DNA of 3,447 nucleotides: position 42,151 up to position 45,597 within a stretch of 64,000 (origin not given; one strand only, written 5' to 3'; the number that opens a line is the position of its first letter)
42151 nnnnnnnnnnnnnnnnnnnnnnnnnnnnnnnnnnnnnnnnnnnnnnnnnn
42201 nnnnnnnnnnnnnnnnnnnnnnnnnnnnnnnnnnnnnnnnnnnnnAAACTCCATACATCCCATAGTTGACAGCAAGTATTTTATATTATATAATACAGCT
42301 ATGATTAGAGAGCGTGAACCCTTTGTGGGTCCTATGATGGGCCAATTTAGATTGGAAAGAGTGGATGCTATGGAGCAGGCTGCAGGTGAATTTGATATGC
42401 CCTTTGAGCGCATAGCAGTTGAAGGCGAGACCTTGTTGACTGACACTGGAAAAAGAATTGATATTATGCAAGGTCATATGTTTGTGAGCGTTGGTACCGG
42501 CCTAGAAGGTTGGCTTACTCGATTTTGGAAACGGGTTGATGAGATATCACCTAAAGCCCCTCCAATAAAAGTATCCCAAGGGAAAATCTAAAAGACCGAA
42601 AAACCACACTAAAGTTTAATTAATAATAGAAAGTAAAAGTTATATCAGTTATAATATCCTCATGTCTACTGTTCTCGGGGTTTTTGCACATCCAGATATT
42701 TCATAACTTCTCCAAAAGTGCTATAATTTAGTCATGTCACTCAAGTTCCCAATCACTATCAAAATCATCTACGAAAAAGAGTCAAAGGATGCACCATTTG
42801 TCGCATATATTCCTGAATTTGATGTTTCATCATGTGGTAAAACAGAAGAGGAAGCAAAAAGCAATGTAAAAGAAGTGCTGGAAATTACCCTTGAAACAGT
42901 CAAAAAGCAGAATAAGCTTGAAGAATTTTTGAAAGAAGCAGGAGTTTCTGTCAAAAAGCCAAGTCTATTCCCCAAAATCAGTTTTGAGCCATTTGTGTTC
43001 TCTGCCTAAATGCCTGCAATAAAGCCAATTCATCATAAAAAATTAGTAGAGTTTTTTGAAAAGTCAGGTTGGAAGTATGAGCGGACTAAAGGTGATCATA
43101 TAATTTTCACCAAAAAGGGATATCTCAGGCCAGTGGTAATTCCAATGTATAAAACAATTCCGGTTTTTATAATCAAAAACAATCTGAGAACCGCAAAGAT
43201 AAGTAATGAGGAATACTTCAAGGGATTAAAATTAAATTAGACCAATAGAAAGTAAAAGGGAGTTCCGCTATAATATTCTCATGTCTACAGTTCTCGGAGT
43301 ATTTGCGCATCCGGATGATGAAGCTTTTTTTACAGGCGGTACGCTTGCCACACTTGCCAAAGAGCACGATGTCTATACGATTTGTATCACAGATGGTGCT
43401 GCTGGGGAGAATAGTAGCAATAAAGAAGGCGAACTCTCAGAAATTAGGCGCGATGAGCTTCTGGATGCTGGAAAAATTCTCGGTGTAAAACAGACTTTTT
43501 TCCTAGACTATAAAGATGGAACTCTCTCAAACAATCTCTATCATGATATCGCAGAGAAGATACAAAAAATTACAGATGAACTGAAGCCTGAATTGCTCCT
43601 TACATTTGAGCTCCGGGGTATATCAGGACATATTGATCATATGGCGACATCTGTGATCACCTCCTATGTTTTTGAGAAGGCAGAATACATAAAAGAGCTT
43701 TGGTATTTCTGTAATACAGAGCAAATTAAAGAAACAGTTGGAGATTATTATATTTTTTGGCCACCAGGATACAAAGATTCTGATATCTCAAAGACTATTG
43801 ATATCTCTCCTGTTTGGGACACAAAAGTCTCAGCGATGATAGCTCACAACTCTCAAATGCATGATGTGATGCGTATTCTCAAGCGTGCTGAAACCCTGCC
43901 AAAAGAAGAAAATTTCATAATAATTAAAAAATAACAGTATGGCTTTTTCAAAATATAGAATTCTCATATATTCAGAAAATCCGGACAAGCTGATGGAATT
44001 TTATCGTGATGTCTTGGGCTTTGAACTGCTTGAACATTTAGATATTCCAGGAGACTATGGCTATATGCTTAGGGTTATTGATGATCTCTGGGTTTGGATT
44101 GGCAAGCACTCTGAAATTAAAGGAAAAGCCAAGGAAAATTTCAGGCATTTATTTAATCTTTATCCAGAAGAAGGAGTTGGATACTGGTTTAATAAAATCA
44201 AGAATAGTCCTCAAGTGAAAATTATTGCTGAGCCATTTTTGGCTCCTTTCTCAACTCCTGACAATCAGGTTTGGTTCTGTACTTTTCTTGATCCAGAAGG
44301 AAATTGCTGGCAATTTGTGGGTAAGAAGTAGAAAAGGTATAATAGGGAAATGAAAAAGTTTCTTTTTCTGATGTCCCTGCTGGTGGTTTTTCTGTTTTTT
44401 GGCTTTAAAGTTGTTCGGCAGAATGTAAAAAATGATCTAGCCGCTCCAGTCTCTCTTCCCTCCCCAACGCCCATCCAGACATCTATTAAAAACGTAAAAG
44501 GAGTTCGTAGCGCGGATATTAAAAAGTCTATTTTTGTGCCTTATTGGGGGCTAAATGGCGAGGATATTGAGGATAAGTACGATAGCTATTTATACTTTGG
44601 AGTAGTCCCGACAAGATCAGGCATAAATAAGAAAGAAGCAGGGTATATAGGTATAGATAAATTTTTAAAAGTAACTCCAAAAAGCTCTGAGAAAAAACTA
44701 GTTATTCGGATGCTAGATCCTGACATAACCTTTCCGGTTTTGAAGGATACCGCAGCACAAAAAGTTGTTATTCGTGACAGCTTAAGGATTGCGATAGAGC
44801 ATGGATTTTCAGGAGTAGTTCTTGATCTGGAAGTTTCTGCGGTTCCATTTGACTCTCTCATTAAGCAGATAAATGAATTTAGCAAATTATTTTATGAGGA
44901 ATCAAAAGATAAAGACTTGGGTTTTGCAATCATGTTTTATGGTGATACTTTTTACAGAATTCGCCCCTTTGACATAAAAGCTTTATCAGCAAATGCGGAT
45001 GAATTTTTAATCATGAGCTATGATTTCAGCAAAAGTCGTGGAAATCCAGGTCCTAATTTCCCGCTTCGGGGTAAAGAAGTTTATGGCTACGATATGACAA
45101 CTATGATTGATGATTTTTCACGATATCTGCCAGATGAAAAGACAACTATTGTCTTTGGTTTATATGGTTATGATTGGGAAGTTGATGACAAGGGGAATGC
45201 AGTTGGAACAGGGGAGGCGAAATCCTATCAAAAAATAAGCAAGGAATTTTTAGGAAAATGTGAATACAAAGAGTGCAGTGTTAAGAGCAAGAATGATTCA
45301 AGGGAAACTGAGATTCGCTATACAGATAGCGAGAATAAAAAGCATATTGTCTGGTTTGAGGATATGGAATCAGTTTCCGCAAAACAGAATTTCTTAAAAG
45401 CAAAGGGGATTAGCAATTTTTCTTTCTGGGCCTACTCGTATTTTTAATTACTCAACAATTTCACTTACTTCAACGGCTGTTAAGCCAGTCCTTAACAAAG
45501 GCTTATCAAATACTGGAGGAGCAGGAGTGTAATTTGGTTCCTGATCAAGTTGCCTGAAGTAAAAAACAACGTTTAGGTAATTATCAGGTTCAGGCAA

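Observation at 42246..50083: str operon split: ~7.8 kb accessory insertion between fusA and tuf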

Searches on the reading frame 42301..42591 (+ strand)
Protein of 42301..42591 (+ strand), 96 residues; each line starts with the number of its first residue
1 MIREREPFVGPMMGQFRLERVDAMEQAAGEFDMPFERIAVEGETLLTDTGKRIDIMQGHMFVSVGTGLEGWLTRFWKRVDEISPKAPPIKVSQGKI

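Call 4: search_protein_families(library=pfam, proteins=[window:42301-42591:+])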
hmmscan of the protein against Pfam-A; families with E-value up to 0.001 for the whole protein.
window:42301-42591:+ (96 aa): 0 families

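Call 5: search_protein_families(library=ncbifam, proteins=[window:42301-42591:+])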
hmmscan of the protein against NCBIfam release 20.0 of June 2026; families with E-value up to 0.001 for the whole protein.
window:42301-42591:+ (96 aa): 0 families

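Call 46: search_protein_families(library=pfam, proteins=[window:42301-42591:+], max_evalue=1)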
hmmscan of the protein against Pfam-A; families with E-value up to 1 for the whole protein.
window:42301-42591:+ (96 aa): 0 families

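Call 49: search_protein_representatives(protein=window:42301-42591:+)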
Query: 96 residues. Proteins with E-value up to 0.001 (for the whole library): 11; up to 1e-10: 1; up to 1e-30: 1. The best 11 are listed.
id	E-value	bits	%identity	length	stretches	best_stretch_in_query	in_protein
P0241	4.6e-58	209.5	100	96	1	1-96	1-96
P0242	1.3e-10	57.5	36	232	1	9-95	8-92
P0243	6.7e-09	52.0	39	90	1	8-83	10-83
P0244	3.0e-08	49.9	25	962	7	14-63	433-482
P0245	4.6e-07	46.1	36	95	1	12-86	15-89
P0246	9.9e-07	45.1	34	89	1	10-85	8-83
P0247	1.4e-05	41.4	39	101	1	17-89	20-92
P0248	6.4e-05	39.2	40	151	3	64-86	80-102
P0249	3.1e-04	37.1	35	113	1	10-85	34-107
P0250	5.1e-04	36.4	39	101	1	9-84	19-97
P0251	5.2e-04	36.3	34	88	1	9-82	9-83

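Call 68: search_protein_families(library=phrogs, proteins=[window:42301-42591:+], max_evalue=0.001)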
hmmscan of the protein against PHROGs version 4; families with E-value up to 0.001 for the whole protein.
window:42301-42591:+ (96 aa): 0 families

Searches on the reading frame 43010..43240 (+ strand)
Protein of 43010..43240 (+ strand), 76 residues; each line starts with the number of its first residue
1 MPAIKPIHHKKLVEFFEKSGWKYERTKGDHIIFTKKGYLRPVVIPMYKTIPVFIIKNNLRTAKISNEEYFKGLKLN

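Call 4: search_protein_families(library=pfam, proteins=[window:43010-43240:+])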
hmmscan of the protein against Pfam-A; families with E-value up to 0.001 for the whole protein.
window:43010-43240:+ (76 aa): 1 family
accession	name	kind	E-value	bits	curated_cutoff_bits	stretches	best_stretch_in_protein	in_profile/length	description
PF07927.17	HicA_toxin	-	3.3e-10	40.4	27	1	10-64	2-58/58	HicA toxin of bacterial toxin-antitoxin,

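Call 5: search_protein_families(library=ncbifam, proteins=[window:43010-43240:+])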
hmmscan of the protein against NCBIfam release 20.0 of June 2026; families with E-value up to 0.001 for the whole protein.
window:43010-43240:+ (76 aa): 0 families

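Call 42: find_homologous_proteins(query=window:43010-43240:+)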
Query window:43010-43240:+ (76 aa): 849 proteins with E <= 0.001 among 849 candidates; the best 120 are listed.
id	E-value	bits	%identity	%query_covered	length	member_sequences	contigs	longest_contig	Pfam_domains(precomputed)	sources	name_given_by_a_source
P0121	2.4e-44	166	100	100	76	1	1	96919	PF07927.18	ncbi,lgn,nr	ncbi:MAG TPA: type II toxin-antitoxin system HicA family toxin [Candidatus Limnocylindrales bacteriu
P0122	1.7e-32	128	78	97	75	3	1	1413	PF07927.18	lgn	-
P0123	1.8e-32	128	74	97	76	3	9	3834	PF07927.18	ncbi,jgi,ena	ncbi:MAG TPA: type II toxin-antitoxin system HicA family toxin [Candidatus Paceibacterota bacterium]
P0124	2.0e-32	128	76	97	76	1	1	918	PF07927.18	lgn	-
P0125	3.1e-32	127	77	97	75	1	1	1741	PF07927.18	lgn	-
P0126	3.1e-32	127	78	97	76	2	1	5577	PF07927.18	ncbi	-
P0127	3.3e-32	127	75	96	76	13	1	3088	PF07927.18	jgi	jgi:predicted RNA binding protein YcfA (HicA-like mRNA interferase family)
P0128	3.9e-32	127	80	97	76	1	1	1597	PF07927.18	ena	-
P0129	4.5e-32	127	76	97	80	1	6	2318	PF07927.18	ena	-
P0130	6.3e-32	126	78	97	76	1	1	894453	PF07927.18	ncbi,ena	-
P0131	6.5e-32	126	77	97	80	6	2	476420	PF07927.18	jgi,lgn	jgi:predicted RNA binding protein YcfA (HicA-like mRNA interferase family)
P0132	7.3e-32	126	75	96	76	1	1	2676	PF07927.18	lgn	-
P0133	9.5e-32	126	77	96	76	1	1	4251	PF07927.18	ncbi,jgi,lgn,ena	-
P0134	1.2e-31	126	78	96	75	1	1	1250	PF07927.18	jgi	-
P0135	1.3e-31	126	76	97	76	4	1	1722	PF07927.18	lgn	-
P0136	1.8e-31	125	76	97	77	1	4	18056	PF07927.18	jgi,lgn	-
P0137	2.0e-31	125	76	97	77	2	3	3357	PF07927.18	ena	-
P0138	2.2e-31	125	78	96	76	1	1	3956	PF07927.18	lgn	-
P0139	2.3e-31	125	76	97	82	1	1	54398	PF07927.18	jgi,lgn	-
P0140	3.3e-31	124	77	97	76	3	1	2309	PF07927.18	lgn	-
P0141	3.4e-31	124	73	97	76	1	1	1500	PF07927.18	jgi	jgi:predicted RNA binding protein YcfA (HicA-like mRNA interferase family)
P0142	3.8e-31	124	70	97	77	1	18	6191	PF07927.18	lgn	-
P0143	4.9e-31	124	73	97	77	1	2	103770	PF07927.18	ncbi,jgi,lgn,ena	-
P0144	6.0e-31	123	77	97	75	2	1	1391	PF07927.18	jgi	jgi:predicted RNA binding protein YcfA (HicA-like mRNA interferase family)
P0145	6.3e-31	123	73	97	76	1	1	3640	PF07927.18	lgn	-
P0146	6.4e-31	123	74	97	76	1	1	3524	PF07927.18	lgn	-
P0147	9.3e-31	123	77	96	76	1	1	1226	PF07927.18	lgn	-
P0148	9.9e-31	123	78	95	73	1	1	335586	PF07927.18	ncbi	-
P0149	1.0e-30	123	70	97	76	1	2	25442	PF07927.18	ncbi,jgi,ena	-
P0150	2.1e-30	122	72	97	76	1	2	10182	PF07927.18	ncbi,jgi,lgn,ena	-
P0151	2.5e-30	121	75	99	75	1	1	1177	PF07927.18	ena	-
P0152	4.0e-30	121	73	93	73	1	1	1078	PF07927.18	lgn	-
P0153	4.6e-30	121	73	99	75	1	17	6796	PF07927.18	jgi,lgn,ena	-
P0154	5.9e-30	120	73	99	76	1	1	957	PF07927.18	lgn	-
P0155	6.4e-30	120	73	97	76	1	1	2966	PF07927.18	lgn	-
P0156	1.2e-29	119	74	100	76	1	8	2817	PF07927.18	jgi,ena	-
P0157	2.9e-29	118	69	97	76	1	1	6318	PF07927.18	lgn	-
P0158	2.9e-29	118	74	96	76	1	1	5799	PF07927.18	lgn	-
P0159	3.6e-29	118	72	97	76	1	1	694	PF07927.18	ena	-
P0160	4.1e-29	118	70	97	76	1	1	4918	PF07927.18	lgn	-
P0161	6.6e-29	117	74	97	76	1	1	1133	PF07927.18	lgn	-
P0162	6.8e-29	117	72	97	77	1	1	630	PF07927.18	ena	-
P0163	7.2e-29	117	72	99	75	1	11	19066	PF07927.18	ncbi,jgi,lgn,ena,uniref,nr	ncbi:hypothetical protein A2767_06995 [Candidatus Roizmanbacteria bacterium RIFCSPHIGHO2_01_FULL_35_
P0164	8.0e-29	117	73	97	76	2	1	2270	PF07927.18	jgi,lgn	jgi:predicted RNA binding protein YcfA (HicA-like mRNA interferase family)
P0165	1.2e-28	116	73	93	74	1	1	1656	PF07927.18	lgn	-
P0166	1.6e-28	116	69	97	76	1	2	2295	PF07927.18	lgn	-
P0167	2.2e-28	115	70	97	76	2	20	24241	PF07927.18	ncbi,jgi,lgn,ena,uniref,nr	ncbi:hypothetical protein A2955_04530 [Candidatus Woesebacteria bacterium RIFCSPLOWO2_01_FULL_37_19]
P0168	4.3e-28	114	69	93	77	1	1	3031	PF07927.18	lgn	-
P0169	4.9e-28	114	75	93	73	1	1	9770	PF07927.18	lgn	-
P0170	1.3e-27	113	69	97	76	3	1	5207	PF07927.18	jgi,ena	-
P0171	1.5e-27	113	72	97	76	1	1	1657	PF07927.18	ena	-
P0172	1.5e-27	113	70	91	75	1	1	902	PF07927.18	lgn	-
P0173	2.4e-27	112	69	97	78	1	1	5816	PF07927.18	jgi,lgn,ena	-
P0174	3.3e-27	111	69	93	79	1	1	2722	PF07927.18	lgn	-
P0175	6.0e-27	111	68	95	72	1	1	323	PF07927.18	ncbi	-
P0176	1.6e-26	109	65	97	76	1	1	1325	PF07927.18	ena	-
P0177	1.9e-26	109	66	96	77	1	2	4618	PF07927.18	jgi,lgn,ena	-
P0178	3.6e-26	108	68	97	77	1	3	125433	PF07927.18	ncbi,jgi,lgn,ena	-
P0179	3.6e-26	108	66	96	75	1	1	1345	PF07927.18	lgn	-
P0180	4.6e-26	108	69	89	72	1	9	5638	PF07927.18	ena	-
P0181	5.1e-26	108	64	97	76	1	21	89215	PF07927.18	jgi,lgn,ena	-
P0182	5.9e-26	108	69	93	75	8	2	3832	PF07927.18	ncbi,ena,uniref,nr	ncbi:hypothetical protein CO005_00395 [Candidatus Roizmanbacteria bacterium CG_4_8_14_3_um_filter_34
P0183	8.4e-26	107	64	96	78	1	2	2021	PF07927.18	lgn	-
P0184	1.0e-25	107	65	97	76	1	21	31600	PF07927.18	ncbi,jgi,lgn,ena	-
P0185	2.5e-25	106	66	93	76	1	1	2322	PF07927.18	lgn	-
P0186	3.1e-25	105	64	92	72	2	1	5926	PF07927.18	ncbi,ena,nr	ncbi:MAG: YcfA family protein [Microgenomates group bacterium GW2011_GWA2_47_8]|nr:MAG: YcfA family 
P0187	6.4e-25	104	61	100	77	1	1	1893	PF07927.18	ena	-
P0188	1.4e-24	103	65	93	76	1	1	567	PF07927.18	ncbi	-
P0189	2.7e-24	102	66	88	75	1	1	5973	PF07927.18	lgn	-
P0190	5.3e-24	101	65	93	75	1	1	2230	PF07927.18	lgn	-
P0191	6.6e-24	101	64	96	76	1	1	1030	PF07927.18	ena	-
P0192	9.9e-24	100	66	93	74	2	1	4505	PF07927.18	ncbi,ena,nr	ncbi:conserved hypothetical protein [Candidatus Roizmanbacteria bacterium]|nr:conserved hypothetical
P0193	1.3e-23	100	61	97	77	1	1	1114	PF07927.18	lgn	-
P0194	1.6e-23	100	68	97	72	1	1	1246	PF07927.18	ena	-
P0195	2.1e-23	99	64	96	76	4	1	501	PF07927.18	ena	-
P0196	2.3e-23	99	66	93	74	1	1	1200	PF07927.18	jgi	-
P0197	2.4e-23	99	64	99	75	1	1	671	PF07927.18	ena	-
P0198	3.5e-23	99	66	96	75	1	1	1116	PF07927.18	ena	-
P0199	3.7e-23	99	61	99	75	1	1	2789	PF07927.18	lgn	-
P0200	3.7e-23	99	63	99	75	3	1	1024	PF07927.18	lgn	-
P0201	4.5e-23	98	60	99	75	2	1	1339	PF07927.18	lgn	-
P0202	5.1e-23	98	74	82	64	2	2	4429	PF07927.18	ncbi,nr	ncbi:type II toxin-antitoxin system HicA family toxin [Patescibacteria group bacterium]|nr:type II t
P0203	5.7e-23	98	62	96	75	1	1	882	PF07927.18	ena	-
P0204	7.3e-23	98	63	96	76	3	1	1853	PF07927.18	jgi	-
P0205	8.0e-23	98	61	97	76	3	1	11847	PF07927.18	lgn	-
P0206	8.2e-23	98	58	97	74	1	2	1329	PF07927.18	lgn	-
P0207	1.2e-22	97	64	97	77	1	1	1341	PF07927.18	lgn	-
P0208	1.5e-22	97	64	96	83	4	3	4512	PF07927.18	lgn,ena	-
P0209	1.8e-22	96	63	99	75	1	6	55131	PF07927.18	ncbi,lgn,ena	-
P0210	1.9e-22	96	62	97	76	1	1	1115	PF07927.18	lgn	-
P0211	2.3e-22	96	63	93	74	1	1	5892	PF07927.18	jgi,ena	jgi:predicted RNA binding protein YcfA (HicA-like mRNA interferase family)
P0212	2.7e-22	96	60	99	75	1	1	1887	PF07927.18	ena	-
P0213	2.9e-22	96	60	96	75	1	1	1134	PF07927.18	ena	-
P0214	3.0e-22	96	63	96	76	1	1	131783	PF07927.18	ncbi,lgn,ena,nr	ncbi:MAG TPA: type II toxin-antitoxin system HicA family toxin [Blastocatellia bacterium]|nr:type II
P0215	3.0e-22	96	63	99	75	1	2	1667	PF07927.18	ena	-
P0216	3.1e-22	96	59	97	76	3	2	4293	PF07927.18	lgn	-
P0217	3.2e-22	96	61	97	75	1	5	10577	PF07927.18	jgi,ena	-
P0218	4.3e-22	95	57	100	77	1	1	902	PF07927.18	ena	-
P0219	4.4e-22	95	60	99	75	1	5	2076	PF07927.18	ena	-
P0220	4.8e-22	95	59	99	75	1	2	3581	PF07927.18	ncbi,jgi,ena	-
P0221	5.1e-22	95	60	96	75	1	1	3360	PF07927.18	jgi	jgi:predicted RNA binding protein YcfA (HicA-like mRNA interferase family)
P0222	5.8e-22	95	61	95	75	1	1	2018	PF07927.18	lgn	-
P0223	6.1e-22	95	60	99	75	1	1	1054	PF07927.18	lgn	-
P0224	6.3e-22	95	62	97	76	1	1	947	PF07927.18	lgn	-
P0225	6.4e-22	95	60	99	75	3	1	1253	PF07927.18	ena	-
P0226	1.1e-21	94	65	97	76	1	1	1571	PF07927.18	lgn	-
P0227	1.3e-21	94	57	97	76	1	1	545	PF07927.18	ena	-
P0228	1.5e-21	94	58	97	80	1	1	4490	PF07927.18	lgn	-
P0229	1.7e-21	93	57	97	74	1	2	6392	PF07927.18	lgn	-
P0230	2.0e-21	93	59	96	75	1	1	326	PF07927.18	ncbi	-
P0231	2.0e-21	93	59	96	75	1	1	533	PF07927.18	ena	-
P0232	2.2e-21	93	61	97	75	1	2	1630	PF07927.18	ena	-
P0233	2.4e-21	93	59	97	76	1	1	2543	PF07927.18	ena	-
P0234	2.6e-21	93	59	100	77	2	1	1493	PF07927.18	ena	-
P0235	2.6e-21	93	59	99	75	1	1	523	PF07927.18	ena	-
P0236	2.9e-21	93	62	97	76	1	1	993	PF07927.18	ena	-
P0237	3.1e-21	93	61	97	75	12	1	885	PF07927.18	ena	-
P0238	3.2e-21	92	59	97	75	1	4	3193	PF07927.18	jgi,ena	-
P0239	3.2e-21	92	57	97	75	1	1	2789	PF07927.18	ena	-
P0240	3.3e-21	92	59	96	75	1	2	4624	PF07927.18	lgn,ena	-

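Call 43: find_encoding_contigs(protein=P0130, flank=4000, max_places=1)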
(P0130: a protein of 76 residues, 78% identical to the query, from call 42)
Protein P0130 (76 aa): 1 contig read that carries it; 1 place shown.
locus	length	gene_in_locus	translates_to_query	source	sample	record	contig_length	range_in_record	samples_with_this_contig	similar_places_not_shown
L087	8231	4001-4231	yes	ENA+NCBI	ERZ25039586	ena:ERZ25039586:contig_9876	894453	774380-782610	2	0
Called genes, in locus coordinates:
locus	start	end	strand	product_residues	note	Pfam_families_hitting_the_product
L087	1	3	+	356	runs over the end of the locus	PF01546:Peptidase_M20, PF07687:M20_dimer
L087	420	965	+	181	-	PF00171:Aldedh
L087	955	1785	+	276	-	PF00171:Aldedh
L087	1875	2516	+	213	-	-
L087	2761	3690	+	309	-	-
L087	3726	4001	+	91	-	-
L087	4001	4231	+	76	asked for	PF07927:HicA_toxin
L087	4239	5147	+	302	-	-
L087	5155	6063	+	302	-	-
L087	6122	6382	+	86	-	PF02604:PhdYeFM_antitox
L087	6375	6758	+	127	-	PF01850:PIN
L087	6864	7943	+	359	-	PF13685:Fe-ADH_2, PF01761:DHQ_synthase, PF24621:DHQS_C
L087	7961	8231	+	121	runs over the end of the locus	PF00072:Response_reg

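Call 44: find_encoding_contigs(protein=P0131, flank=4000, max_places=1)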
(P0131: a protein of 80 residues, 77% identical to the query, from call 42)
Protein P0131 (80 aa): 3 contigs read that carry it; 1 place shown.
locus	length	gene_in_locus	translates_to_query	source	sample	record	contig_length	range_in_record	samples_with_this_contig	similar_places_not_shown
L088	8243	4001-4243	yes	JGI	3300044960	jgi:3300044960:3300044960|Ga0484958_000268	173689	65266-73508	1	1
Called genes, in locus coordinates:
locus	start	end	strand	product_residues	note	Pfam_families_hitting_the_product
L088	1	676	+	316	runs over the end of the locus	-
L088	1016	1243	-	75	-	PF07927:HicA_toxin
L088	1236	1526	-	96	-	PF15919:HicB_lk_antitox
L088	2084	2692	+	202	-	-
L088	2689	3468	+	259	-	PF08843:AbiEii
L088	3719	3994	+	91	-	-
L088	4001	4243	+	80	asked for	PF07927:HicA_toxin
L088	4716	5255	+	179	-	PF01936:NYN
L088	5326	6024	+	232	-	PF00535:Glycos_transf_2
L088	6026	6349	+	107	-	PF10066:DUF2304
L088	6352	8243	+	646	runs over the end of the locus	-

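Call 68: search_protein_families(library=phrogs, proteins=[window:43010-43240:+], max_evalue=0.001)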
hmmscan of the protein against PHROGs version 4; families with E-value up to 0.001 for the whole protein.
window:43010-43240:+ (76 aa): 1 family
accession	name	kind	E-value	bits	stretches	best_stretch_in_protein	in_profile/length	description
phrog_353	-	moron, auxiliary metabolic gene and host takeover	9.2e-05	23.4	1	5-64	3-65/73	toxin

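Call 80: search_solved_structures(query=window:43010-43240:+, max_evalue=0.01, show_alignments=1)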
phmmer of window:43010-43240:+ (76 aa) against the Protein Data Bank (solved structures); distinct sequences matched with E-value up to 0.01: 0.

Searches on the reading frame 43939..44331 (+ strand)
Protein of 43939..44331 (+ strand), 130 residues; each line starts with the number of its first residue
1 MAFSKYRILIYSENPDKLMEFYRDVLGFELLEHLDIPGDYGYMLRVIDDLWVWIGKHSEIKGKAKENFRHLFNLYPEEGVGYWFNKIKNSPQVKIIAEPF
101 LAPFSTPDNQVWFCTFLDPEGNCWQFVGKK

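Call 4: search_protein_families(library=pfam, proteins=[window:43939-44331:+])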
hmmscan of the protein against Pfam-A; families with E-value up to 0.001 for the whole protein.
window:43939-44331:+ (130 aa): 1 family
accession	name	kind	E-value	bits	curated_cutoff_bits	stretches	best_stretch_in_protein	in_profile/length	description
PF00903.31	Glyoxalase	-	3.2e-07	31.2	20.6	1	8-126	5-121/121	Glyoxalase/Bleomycin resistance protein/Dioxygenase superfamily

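Call 5: search_protein_families(library=ncbifam, proteins=[window:43939-44331:+])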
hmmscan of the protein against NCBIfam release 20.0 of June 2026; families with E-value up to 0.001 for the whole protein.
window:43939-44331:+ (130 aa): 0 families

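Call 68: search_protein_families(library=phrogs, proteins=[window:43939-44331:+], max_evalue=0.001)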
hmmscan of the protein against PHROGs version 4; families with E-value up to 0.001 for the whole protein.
window:43939-44331:+ (130 aa): 0 families

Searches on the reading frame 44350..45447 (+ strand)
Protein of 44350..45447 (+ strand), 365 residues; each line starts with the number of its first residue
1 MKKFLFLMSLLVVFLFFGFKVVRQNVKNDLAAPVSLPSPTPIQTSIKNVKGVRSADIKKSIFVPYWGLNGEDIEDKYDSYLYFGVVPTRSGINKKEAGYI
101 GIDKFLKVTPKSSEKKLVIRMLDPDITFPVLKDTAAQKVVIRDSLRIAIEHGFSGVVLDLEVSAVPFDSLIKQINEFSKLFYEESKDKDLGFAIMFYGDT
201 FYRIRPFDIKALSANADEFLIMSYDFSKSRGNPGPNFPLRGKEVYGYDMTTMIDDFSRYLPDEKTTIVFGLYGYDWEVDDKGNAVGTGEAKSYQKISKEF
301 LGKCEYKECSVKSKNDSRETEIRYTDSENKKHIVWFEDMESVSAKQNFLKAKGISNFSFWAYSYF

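Call 4: search_protein_families(library=pfam, proteins=[window:44350-45447:+])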
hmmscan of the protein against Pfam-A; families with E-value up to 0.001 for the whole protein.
window:44350-45447:+ (365 aa): 1 family
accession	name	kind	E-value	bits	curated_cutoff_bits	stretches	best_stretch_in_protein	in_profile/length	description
PF00704.34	Glyco_hydro_18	-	1.4e-18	68.1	29.6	1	130-363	83-315/317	Glycosyl hydrolases family 18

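Call 5: search_protein_families(library=ncbifam, proteins=[window:44350-45447:+])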
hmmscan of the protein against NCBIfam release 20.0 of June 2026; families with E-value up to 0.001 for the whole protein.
window:44350-45447:+ (365 aa): 0 families

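Call 68: search_protein_families(library=phrogs, proteins=[window:44350-45447:+], max_evalue=0.001)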
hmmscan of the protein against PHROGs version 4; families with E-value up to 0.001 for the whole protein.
window:44350-45447:+ (365 aa): 2 families
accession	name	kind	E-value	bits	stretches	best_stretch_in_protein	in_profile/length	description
phrog_35905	-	unknown function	4.5e-08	33.8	1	104-364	97-358/383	-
phrog_3432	-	tail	1.9e-07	30.7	1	125-359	79-316/812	minor tail protein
